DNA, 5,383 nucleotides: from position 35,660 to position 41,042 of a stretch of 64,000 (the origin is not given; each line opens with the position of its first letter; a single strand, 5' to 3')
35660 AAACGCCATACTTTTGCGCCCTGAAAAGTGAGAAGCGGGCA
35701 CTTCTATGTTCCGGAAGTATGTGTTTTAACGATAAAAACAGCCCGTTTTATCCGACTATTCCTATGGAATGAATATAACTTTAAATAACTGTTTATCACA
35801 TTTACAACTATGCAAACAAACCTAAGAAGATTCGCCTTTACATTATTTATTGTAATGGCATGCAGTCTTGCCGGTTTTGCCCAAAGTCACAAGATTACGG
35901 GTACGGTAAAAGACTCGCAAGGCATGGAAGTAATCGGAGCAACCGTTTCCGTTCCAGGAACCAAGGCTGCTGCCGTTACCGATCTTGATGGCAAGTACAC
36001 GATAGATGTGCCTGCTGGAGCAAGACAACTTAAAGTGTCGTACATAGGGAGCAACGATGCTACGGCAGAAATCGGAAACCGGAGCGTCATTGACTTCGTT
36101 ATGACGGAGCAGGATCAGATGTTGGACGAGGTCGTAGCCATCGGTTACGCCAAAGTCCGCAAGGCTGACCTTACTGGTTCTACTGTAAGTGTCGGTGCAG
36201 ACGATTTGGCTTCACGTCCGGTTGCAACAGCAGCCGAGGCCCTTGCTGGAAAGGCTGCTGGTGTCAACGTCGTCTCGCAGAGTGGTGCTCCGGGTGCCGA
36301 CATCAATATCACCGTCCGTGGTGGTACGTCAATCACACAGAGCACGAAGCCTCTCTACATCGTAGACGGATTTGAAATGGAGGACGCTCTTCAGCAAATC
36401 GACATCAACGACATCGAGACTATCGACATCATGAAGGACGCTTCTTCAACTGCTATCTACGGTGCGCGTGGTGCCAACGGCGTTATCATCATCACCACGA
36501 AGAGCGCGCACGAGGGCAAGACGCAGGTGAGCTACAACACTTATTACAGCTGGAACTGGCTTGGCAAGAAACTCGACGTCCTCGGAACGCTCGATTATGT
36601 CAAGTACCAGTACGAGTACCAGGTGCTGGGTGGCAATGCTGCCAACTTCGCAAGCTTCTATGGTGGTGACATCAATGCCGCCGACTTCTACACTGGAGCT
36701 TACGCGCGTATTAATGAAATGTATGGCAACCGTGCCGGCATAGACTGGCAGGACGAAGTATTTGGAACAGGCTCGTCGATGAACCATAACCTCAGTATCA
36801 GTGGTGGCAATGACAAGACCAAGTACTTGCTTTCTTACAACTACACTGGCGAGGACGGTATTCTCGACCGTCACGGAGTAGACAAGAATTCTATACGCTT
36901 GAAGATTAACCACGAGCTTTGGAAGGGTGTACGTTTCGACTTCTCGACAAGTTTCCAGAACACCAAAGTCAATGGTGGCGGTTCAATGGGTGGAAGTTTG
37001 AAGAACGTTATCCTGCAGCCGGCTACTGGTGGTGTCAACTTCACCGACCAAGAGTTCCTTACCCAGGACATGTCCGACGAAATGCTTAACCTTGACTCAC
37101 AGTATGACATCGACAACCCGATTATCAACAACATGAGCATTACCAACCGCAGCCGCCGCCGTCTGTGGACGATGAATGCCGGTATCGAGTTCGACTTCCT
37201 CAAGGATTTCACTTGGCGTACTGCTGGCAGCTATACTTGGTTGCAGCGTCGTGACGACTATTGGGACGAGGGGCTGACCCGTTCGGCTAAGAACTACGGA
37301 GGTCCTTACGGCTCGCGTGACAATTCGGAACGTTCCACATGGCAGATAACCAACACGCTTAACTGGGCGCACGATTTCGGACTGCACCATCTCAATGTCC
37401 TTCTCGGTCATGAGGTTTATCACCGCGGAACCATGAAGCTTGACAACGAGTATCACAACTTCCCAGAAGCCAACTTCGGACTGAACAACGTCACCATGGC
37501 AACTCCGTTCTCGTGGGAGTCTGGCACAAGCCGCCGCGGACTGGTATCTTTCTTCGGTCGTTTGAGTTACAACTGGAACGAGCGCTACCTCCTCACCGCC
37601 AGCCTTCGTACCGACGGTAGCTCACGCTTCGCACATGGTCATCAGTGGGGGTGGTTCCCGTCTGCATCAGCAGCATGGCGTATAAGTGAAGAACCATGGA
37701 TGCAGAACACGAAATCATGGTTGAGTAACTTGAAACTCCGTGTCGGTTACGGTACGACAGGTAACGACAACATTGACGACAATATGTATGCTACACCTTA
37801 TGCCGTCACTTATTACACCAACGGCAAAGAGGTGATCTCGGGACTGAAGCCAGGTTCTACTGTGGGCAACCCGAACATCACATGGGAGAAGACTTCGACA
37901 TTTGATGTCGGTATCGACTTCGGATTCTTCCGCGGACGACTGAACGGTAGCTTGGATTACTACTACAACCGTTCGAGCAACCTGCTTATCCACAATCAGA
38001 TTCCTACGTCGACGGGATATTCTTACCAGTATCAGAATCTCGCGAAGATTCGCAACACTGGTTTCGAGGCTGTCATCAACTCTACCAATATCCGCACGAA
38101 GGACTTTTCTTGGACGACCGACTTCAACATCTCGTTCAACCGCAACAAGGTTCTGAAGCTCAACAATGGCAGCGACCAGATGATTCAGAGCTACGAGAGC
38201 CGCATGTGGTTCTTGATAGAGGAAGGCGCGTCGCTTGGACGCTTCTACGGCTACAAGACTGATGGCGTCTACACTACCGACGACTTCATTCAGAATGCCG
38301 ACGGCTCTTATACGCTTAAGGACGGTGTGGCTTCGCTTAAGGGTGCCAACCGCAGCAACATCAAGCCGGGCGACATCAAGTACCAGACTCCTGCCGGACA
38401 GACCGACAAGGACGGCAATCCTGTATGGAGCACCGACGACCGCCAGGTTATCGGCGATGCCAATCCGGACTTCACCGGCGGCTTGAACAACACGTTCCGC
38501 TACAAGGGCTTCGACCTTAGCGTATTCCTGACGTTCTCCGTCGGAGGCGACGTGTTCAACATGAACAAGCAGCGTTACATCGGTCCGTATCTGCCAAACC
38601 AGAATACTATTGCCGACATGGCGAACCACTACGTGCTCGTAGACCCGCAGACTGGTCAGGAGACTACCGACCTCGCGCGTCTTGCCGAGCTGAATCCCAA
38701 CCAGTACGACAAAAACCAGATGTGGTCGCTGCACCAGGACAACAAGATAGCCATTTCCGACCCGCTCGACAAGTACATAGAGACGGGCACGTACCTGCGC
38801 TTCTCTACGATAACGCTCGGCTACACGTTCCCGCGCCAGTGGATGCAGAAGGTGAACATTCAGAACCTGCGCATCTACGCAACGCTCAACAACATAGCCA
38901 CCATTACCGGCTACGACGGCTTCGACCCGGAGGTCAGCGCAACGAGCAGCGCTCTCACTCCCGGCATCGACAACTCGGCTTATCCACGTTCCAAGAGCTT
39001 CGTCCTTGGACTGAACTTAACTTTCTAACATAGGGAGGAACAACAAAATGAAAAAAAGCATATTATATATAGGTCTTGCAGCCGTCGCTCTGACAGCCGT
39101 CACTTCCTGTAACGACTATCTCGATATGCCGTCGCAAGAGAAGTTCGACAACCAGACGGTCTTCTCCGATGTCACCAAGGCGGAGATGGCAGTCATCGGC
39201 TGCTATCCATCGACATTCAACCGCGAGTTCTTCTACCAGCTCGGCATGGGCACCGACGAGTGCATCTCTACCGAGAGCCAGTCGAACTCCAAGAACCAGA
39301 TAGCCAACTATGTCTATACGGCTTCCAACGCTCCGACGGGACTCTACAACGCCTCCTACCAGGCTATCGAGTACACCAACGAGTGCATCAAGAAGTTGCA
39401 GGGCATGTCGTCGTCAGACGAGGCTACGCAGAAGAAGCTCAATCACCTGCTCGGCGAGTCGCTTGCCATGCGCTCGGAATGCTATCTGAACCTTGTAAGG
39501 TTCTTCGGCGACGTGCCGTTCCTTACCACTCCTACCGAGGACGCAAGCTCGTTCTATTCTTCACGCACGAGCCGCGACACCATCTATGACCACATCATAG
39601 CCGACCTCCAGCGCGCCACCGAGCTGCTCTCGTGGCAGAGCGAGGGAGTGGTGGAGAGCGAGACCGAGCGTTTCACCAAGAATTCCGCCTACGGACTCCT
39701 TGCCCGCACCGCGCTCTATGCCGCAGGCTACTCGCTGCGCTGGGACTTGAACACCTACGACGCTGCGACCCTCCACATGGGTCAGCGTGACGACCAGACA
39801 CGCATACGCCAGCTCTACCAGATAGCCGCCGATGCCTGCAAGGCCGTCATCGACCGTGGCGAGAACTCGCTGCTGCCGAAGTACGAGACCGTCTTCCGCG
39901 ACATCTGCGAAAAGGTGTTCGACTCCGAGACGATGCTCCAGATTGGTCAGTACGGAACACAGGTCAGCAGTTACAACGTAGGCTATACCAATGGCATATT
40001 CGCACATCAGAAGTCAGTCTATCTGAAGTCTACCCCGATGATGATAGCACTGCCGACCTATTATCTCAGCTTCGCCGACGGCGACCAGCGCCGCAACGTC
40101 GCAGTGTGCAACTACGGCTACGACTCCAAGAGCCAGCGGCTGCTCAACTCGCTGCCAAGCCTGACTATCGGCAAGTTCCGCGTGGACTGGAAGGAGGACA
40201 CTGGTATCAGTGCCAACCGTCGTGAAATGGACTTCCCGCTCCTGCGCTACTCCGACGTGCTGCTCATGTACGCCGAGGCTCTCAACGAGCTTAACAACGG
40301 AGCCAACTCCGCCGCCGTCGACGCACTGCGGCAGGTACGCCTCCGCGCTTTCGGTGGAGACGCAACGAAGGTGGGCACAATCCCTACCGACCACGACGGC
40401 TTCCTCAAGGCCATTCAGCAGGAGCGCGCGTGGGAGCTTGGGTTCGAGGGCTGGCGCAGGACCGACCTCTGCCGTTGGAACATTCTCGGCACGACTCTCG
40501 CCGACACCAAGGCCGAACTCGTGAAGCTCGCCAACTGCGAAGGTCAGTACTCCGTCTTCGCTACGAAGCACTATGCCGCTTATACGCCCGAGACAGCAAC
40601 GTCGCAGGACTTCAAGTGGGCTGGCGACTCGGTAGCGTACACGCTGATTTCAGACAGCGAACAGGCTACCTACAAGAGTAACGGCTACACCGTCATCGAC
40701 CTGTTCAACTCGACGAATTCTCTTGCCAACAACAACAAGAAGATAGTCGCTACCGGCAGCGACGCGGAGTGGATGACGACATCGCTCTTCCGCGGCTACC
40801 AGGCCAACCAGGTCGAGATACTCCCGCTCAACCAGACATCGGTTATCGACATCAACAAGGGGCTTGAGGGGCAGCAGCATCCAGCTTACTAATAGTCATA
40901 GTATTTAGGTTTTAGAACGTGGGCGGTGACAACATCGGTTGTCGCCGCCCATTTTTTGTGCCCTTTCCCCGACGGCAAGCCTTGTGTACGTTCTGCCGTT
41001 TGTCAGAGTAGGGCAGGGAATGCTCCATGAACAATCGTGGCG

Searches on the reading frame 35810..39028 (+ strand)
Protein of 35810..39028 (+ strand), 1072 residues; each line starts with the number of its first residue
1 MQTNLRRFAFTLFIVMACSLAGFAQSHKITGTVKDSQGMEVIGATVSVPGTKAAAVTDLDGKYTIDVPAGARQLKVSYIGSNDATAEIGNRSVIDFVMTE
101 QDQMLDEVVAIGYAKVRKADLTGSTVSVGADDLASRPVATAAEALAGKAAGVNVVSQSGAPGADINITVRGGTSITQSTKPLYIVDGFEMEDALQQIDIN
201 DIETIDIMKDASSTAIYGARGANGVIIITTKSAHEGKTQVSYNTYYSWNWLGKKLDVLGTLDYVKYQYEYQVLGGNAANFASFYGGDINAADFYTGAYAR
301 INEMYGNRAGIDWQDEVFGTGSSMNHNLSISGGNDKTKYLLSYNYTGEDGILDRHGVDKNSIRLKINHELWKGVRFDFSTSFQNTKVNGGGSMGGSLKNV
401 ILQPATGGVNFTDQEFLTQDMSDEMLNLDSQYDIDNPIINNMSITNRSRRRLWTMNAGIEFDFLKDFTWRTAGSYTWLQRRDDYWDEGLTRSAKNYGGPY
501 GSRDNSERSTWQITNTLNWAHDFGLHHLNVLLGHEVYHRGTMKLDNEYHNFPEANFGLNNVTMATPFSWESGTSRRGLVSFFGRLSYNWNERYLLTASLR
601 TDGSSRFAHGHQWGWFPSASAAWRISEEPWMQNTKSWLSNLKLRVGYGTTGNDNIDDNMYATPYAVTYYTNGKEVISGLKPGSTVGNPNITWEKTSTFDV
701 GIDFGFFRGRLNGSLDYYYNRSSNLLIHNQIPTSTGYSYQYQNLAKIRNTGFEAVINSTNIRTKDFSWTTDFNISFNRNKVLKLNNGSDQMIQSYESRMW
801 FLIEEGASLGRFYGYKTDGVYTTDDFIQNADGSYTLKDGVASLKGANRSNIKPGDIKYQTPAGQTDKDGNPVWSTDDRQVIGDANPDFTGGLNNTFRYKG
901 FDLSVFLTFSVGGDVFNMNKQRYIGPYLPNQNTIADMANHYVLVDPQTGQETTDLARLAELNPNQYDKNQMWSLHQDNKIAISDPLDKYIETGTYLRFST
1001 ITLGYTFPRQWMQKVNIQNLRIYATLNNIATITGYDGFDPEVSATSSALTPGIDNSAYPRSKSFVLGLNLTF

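Call 107: search_protein_families(library=pfam, proteins=[window:35810-39028:+], max_evalue=0.00001)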
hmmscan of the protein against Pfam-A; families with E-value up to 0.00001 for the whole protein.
window:35810-39028:+ (1072 aa): 4 families
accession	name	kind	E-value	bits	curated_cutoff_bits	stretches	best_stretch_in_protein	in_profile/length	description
PF00593.30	TonB_dep_Rec_b-barrel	-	3.1e-25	90.4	27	1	428-836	34-414/436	TonB dependent receptor-like, beta-barrel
PF07715.20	Plug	-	1.1e-17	64.9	23.9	1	118-225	2-107/107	TonB-dependent Receptor Plug Domain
PF13715.12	CarbopepD_reg_2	-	2.9e-15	56.5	32.2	1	29-109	1-87/88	CarboxypepD_reg-like domain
PF13620.12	CarboxypepD_reg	-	1.2e-10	42.1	32.3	1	29-98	2-81/82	Carboxypeptidase regulatory-like domain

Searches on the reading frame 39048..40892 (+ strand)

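Call 107: search_protein_families(library=pfam, proteins=[window:39048-40892:+], max_evalue=0.00001)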
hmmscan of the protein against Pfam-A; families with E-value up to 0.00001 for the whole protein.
window:39048-40892:+ (614 aa): 2 families
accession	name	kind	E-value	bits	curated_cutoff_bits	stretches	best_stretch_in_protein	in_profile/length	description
PF07980.17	SusD_RagB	-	3.3e-30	106.2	23.1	1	374-512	135-262/297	SusD family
PF14322.12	SusD-like_3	-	4.2e-23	83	27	1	23-223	1-191/191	Starch-binding associating with outer membrane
